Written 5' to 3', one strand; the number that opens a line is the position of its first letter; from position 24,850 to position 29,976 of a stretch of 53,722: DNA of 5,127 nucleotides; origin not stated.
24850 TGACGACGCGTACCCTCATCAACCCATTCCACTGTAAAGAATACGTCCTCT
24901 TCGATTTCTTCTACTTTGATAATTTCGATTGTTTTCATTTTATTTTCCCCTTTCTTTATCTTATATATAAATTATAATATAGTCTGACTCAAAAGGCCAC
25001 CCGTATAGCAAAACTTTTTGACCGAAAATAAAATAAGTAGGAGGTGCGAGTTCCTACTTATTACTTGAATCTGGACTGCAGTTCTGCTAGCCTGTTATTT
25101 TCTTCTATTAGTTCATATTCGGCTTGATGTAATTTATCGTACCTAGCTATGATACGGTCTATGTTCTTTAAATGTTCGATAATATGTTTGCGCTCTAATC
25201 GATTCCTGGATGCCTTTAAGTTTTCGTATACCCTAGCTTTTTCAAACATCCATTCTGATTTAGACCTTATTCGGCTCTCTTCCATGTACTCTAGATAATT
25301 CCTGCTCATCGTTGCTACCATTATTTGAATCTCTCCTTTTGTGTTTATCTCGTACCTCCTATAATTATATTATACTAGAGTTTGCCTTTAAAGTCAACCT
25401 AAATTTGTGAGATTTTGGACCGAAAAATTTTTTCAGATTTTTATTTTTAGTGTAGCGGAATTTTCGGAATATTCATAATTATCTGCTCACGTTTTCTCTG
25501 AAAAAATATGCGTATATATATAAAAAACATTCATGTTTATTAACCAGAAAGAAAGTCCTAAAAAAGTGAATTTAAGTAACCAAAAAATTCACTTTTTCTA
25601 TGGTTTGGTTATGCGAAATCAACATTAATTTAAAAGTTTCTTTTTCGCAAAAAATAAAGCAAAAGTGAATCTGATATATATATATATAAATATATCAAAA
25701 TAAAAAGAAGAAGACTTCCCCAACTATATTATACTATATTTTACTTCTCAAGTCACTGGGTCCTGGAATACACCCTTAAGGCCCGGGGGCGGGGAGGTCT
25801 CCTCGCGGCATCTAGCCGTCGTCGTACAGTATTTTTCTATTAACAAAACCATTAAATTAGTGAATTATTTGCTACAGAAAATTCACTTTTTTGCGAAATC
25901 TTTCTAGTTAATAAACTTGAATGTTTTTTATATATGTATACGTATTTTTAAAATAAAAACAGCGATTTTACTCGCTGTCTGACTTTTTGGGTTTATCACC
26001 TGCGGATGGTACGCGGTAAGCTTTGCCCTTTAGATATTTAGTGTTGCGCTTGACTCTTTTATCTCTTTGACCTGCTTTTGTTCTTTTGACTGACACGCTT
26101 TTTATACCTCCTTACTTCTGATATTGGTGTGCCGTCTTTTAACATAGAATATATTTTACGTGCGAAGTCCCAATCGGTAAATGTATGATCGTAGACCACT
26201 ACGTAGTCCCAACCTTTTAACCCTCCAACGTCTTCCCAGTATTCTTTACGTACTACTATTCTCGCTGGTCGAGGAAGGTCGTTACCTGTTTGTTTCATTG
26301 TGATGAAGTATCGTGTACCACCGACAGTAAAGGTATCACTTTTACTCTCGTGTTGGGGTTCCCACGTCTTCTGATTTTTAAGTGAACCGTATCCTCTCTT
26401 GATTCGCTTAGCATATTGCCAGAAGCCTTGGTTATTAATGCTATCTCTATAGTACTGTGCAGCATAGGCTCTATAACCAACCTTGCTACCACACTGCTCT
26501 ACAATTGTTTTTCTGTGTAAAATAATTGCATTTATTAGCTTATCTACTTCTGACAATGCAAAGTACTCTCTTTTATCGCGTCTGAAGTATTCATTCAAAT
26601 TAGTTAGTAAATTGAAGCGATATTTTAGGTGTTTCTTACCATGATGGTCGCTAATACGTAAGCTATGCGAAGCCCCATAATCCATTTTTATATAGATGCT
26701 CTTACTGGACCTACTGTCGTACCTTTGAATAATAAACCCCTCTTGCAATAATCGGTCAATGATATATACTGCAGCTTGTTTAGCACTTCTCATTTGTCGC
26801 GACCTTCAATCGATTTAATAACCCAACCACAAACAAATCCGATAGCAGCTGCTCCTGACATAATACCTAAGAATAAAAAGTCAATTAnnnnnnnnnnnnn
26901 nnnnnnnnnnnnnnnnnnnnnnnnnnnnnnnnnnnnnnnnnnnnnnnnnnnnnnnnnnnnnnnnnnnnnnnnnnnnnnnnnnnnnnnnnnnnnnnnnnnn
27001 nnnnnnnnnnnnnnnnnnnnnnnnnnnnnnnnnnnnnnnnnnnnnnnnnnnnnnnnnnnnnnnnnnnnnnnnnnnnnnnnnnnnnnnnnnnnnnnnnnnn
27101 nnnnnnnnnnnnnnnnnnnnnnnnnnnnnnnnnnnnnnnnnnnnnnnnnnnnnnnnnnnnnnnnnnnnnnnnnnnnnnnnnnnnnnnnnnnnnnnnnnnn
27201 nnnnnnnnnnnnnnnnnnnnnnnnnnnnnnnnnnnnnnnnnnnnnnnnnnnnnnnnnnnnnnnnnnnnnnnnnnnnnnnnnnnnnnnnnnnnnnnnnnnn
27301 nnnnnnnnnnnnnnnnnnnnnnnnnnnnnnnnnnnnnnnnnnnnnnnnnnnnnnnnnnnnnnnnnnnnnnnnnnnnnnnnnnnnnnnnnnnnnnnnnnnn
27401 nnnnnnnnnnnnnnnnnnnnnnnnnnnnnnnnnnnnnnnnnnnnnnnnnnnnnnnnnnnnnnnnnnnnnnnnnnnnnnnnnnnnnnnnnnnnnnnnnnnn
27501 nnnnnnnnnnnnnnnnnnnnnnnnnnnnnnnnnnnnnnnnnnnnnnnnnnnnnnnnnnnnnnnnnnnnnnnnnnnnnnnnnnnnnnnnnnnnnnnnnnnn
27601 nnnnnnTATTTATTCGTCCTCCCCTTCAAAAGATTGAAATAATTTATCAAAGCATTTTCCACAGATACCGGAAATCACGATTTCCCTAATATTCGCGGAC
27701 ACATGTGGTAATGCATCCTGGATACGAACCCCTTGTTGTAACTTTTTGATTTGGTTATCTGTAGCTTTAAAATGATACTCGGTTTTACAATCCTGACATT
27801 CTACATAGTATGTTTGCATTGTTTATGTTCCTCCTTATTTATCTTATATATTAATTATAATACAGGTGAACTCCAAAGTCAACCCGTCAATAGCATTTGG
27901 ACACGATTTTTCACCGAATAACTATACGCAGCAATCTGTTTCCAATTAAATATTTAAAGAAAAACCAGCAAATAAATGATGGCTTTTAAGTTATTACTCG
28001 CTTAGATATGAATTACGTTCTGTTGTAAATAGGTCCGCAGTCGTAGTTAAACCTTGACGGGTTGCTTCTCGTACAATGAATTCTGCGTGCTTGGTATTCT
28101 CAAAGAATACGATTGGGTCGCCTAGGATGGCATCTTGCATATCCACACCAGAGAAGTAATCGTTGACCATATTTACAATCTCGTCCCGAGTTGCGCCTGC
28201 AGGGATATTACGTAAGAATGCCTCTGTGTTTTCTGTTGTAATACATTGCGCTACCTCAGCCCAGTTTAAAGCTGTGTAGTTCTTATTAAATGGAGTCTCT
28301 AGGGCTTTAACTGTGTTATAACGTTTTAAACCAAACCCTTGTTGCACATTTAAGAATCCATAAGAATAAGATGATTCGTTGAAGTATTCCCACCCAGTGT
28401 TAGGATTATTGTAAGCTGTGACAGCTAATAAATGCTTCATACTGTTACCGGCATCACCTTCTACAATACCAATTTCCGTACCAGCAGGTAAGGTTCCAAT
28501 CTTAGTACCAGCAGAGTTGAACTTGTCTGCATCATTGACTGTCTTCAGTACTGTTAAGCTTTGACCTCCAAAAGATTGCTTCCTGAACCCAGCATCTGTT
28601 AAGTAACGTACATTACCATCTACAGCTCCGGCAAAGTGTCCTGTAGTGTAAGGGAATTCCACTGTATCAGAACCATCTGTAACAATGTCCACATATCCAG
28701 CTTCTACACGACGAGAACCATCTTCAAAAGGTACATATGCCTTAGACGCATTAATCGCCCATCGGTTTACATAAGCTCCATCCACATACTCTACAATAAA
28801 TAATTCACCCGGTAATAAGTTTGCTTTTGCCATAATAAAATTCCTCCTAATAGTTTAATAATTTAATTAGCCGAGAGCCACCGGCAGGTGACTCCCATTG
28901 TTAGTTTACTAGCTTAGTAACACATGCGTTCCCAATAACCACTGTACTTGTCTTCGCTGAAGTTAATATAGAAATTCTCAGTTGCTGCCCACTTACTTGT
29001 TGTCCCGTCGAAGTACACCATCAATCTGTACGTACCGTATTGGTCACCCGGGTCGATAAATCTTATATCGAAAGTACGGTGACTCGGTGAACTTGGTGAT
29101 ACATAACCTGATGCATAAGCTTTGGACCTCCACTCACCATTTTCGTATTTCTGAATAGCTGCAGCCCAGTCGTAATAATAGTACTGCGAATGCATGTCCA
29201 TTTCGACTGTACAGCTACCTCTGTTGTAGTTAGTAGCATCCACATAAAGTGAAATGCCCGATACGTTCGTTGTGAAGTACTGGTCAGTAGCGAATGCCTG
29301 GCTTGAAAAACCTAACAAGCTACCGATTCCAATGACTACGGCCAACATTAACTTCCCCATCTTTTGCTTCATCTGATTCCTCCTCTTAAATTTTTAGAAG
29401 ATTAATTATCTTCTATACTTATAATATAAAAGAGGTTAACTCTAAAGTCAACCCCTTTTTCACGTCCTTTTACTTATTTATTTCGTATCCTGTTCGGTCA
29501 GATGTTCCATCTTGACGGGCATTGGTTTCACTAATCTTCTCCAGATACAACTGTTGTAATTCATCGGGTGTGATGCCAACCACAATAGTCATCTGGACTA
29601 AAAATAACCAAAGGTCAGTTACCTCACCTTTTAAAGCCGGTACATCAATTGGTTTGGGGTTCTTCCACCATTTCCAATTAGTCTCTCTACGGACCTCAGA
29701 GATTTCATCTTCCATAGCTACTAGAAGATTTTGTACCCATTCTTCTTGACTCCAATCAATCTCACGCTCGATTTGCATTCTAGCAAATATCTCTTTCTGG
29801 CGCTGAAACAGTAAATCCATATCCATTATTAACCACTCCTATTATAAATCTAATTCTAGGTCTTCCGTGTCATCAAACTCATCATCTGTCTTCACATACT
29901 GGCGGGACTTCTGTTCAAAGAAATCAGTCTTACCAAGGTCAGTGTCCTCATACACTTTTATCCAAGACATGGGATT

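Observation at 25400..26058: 660-bp gene-free region: about 100-nt inverted arms flanking a (TA)n tract, an orphan promoter and a GC-rich island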

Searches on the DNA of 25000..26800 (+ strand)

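Call 8: search_dna_similar(query=window:25000-26800:+, collection=phages, mode=distant, max_rows=30)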
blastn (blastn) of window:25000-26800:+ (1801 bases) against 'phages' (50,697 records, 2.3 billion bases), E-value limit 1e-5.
No match.

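Call 29: search_rna_families(source=window, start=25300, end=26100, threshold=evalue, max_evalue=10, show_alignments=2)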
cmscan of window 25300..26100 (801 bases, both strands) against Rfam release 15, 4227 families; matches with E-value up to 10: 10.
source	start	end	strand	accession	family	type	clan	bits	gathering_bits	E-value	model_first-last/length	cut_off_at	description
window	25548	25635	+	RF01842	mycoplasma_FSE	Cis-reg; frameshift_element;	-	22.2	88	7.7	1-87/87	no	mycoplasma ribosomal frameshift element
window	25558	25600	+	RF04291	mir-368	Gene; miRNA;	CL00149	20.4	58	0.43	1-72/72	no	mir-368 microRNA precursor family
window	25899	25979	+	RF02822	Srn266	Gene; sRNA;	-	18.7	63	2.5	1-112/112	no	Streptococcus RNA 266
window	25587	25670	-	RF04205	MIR2606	Gene; miRNA;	-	18.4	139.7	8.1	44-122/165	no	MIR2606 microRNA precursor family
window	25396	25439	-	RF00071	SNORD73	Gene; snRNA; snoRNA; CD-box;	-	17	42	7.8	1-72/72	no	Small nucleolar RNA SNORD73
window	25686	25789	+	RF02905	sRNA41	Gene; sRNA;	-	16.2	45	9.3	1-113/113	no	Archaeal Small RNA 41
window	25399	25450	+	RF03650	mir-1290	Gene; miRNA;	-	15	82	8.6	19-62/76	no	mir-1290 microRNA precursor family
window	25555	25602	-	RF04097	MIR2630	Gene; miRNA;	-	14.7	144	3.7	1-229/229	no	MIR2630 microRNA precursor family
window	25892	25981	+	RF02901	AaHKsRNA41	Gene; sRNA;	-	11.3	97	7.9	1-187/187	no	Aggregatibacter sRNA 41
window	25996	26100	+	RF02267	Vax2os1_2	Gene; lncRNA;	-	8.6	55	0.35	1-117/466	3'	Vax2os1 conserved region 2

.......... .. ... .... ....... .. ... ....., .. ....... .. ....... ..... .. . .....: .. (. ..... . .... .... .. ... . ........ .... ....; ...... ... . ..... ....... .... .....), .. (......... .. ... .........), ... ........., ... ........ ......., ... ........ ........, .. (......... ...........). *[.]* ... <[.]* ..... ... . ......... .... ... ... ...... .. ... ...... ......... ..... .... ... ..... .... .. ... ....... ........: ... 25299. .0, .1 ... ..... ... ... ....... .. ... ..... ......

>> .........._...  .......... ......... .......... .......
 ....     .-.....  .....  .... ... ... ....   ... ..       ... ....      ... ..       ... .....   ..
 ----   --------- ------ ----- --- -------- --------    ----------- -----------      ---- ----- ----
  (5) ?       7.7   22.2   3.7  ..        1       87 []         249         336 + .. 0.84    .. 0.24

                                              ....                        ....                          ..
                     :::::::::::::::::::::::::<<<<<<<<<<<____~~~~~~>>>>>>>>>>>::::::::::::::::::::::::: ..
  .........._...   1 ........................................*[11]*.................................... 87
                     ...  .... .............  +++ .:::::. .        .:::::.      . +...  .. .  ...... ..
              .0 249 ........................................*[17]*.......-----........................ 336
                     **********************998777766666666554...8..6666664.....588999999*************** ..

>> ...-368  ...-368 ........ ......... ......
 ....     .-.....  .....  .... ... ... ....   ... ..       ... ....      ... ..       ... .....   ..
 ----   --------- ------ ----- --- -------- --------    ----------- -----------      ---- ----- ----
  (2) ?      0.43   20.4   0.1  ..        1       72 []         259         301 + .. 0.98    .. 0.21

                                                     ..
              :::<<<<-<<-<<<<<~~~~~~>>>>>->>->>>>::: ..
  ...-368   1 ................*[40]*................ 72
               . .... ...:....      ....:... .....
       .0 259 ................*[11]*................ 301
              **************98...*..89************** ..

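Call 118: search_dna_similar(query=window:25400-26058:+, collection=plasmids, mode=distant, max_rows=5, max_evalue=0.001)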
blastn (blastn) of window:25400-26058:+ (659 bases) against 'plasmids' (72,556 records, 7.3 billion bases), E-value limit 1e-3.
No match.

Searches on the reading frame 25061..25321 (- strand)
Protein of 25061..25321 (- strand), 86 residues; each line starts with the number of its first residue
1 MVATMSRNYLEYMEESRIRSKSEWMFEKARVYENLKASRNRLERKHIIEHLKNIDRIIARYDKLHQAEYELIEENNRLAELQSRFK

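Call 10: search_protein_families(library=phrogs, proteins=[window:25061-25321:-], max_evalue=0.001)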
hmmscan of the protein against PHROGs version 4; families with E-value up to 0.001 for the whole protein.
window:25061-25321:- (86 aa): 0 families

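Call 11: search_protein_families(library=pfam, proteins=[window:25061-25321:-], max_evalue=0.01)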
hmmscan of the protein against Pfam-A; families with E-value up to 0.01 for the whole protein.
window:25061-25321:- (86 aa): 0 families

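Call 26: find_encoding_contigs(protein=window:25061-25321:-, flank=4000, max_places=10)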
Protein window:25061-25321:- (86 aa): 1 contig read that carries it; 1 place shown.
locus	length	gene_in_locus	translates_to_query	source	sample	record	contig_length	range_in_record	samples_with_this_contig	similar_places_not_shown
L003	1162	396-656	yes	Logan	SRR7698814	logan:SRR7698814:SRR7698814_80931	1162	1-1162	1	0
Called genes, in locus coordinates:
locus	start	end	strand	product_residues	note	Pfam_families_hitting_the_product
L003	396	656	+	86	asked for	-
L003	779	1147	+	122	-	-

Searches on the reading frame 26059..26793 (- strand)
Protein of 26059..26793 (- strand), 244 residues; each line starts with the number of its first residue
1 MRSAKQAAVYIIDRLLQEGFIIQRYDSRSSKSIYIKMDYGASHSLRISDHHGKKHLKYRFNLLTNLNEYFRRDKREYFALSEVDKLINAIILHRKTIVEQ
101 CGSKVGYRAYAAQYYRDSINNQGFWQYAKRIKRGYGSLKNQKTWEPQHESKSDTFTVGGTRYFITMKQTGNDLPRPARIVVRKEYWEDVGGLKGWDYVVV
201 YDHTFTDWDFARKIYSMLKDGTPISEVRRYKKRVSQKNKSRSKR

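Call 10: search_protein_families(library=phrogs, proteins=[window:26059-26793:-], max_evalue=0.001)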
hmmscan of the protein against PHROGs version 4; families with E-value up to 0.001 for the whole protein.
window:26059-26793:- (244 aa): 0 families

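Call 11: search_protein_families(library=pfam, proteins=[window:26059-26793:-], max_evalue=0.01)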
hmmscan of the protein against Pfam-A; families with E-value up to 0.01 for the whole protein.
window:26059-26793:- (244 aa): 0 families

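Call 25: find_encoding_contigs(protein=window:26059-26793:-, flank=4000, max_places=10)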
Protein window:26059-26793:- (244 aa): 1 contig read that carries it; 1 place shown.
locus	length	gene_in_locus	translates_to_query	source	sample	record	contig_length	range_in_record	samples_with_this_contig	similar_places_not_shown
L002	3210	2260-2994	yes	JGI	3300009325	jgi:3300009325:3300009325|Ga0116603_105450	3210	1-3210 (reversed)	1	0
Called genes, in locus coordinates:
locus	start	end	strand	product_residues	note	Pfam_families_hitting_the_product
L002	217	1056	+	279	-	-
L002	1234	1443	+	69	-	-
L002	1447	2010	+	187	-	-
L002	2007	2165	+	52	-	-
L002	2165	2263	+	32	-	-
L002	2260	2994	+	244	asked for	-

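Call 33: search_dna_similar(query=window:26059-26793:-, collection=phages, mode=protein, max_rows=25, max_evalue=0.001)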
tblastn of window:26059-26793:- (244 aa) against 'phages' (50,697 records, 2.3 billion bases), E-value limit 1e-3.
Records with a match: 10; places in all: 10; records where one place covers at least 80% of the query: 0.
Best place of each record, by identity: <60% 10.
By first word of the organism name: Bacillus 8; Bacteriophage 1; Lactiplantibacillus 1.
By host as written in the record: Bacillus pumilus GR8 4; Bacillus pumilus SAFR32 2; - 1; Lactiplantibacillus plantarum 1; Bacillus australimaris sKR4M-27 1; Bacillus subtilis 1.
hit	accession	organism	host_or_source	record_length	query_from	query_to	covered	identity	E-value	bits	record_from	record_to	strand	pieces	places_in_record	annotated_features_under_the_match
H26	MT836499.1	Bacteriophage sp.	human fecal samples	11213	16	132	48%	39.3%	1e-13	75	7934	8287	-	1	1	record has no annotation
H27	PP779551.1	Lactiplantibacillus phage H1-Guo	Lactiplantibacillus plantarum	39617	2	128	52%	31.3%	5e-12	71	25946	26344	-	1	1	hypothetical protein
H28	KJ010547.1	Bacillus phage Bp8p-C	Bacillus pumilus GR8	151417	149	218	29%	46.5%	1e-12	72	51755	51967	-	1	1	hypothetical protein (x2)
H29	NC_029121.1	Bacillus phage Bp8p-C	Bacillus pumilus GR8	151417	149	218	29%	46.5%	1e-12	72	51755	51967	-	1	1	hypothetical protein (x2)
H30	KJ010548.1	Bacillus phage Bp8p-T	Bacillus pumilus GR8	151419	149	218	29%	46.5%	1e-12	72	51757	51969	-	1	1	hypothetical protein (x2)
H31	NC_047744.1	Bacillus phage Bp8p-T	Bacillus pumilus GR8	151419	149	218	29%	46.5%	1e-12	72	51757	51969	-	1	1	hypothetical protein (x2)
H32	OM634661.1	Bacillus phage vB_BauM_KLEB27-3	Bacillus australimaris sKR4M-27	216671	15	104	37%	34.4%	2e-6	54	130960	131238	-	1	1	hypothetical protein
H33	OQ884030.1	Bacillus phage SDFMU_Pbc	Bacillus subtilis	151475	154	216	26%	47.6%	3e-14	77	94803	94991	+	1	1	hypothetical protein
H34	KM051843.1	Bacillus phage Bobb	Bacillus pumilus SAFR32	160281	159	215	23%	50.9%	1e-12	73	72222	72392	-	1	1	hypothetical protein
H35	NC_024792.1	Bacillus phage Bobb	Bacillus pumilus SAFR32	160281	159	215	23%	50.9%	1e-12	73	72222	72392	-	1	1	hypothetical protein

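Call 97: search_solved_structures(query=window:26059-26793:-, max_evalue=1)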
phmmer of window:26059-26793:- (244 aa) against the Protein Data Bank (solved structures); distinct sequences matched with E-value up to 1: 2.
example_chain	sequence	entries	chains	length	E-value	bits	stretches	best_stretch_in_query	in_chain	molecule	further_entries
6v2h_A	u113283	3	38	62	0.057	16.1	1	119-149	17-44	Chromodomain Y-like protein 2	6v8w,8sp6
2mj8_A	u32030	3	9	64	0.061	16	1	119-149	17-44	Chromodomain Y-like protein 2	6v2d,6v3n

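Call 107: search_protein_families(library=ncbifam, proteins=[window:26059-26793:-], max_evalue=0.01)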
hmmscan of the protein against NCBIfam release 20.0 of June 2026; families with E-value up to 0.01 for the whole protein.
window:26059-26793:- (244 aa): 0 families

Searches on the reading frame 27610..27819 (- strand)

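Call 67: search_protein_families(library=pfam, proteins=[window:27610-27819:-], max_evalue=0.01)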
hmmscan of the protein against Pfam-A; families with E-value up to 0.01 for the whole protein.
window:27610-27819:- (69 aa): 1 family
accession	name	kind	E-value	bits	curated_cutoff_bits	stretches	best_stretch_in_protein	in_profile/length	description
PF13719.11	Zn_ribbon_5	-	0.0003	20.9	29.3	1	6-32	3-27/37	zinc-ribbon domain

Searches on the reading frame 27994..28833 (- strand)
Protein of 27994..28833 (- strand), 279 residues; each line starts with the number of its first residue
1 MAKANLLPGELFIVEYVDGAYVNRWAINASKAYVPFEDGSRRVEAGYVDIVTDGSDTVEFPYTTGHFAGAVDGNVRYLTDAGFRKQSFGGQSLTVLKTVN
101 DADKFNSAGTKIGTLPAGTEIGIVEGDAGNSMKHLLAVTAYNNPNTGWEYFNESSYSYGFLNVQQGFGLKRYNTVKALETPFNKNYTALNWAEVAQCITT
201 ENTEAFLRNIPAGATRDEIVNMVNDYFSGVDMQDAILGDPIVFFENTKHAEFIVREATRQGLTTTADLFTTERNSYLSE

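Call 10: search_protein_families(library=phrogs, proteins=[window:27994-28833:-], max_evalue=0.001)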
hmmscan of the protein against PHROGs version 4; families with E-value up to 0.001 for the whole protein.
window:27994-28833:- (279 aa): 0 families

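Call 11: search_protein_families(library=pfam, proteins=[window:27994-28833:-], max_evalue=0.01)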
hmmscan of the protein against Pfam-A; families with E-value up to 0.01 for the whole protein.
window:27994-28833:- (279 aa): 1 family
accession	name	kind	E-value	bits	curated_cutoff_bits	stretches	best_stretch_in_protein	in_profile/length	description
PF14008.11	Metallophos_C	-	0.0018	19.3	23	1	123-163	5-42/63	Iron/zinc purple acid phosphatase-like protein C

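Call 107: search_protein_families(library=ncbifam, proteins=[window:27994-28833:-], max_evalue=0.01)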
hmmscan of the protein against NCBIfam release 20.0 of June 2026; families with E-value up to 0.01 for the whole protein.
window:27994-28833:- (279 aa): 0 families

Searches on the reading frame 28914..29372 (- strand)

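Call 10: search_protein_families(library=phrogs, proteins=[window:28914-29372:-], max_evalue=0.001)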
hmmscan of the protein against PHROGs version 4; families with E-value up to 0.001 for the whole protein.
window:28914-29372:- (152 aa): 2 families
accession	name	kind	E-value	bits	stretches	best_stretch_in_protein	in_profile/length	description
phrog_8287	-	unknown function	5.2e-07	30.7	1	5-110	1-108/137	-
phrog_24885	-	unknown function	0.00024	22.1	1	25-101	9-84/121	-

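Call 11: search_protein_families(library=pfam, proteins=[window:28914-29372:-], max_evalue=0.01)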
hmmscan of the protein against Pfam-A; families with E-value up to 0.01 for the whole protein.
window:28914-29372:- (152 aa): 0 families

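Call 107: search_protein_families(library=ncbifam, proteins=[window:28914-29372:-], max_evalue=0.01)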
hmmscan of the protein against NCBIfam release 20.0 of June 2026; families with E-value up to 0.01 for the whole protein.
window:28914-29372:- (152 aa): 0 families

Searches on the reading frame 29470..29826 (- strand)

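Call 67: search_protein_families(library=pfam, proteins=[window:29470-29826:-], max_evalue=0.01)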
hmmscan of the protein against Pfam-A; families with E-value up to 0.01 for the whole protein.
window:29470-29826:- (118 aa): 1 family
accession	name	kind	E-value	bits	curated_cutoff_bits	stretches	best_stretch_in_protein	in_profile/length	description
PF08761.16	dUTPase_2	-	2.1e-11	44.8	22.9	1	3-91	2-90/162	dUTPase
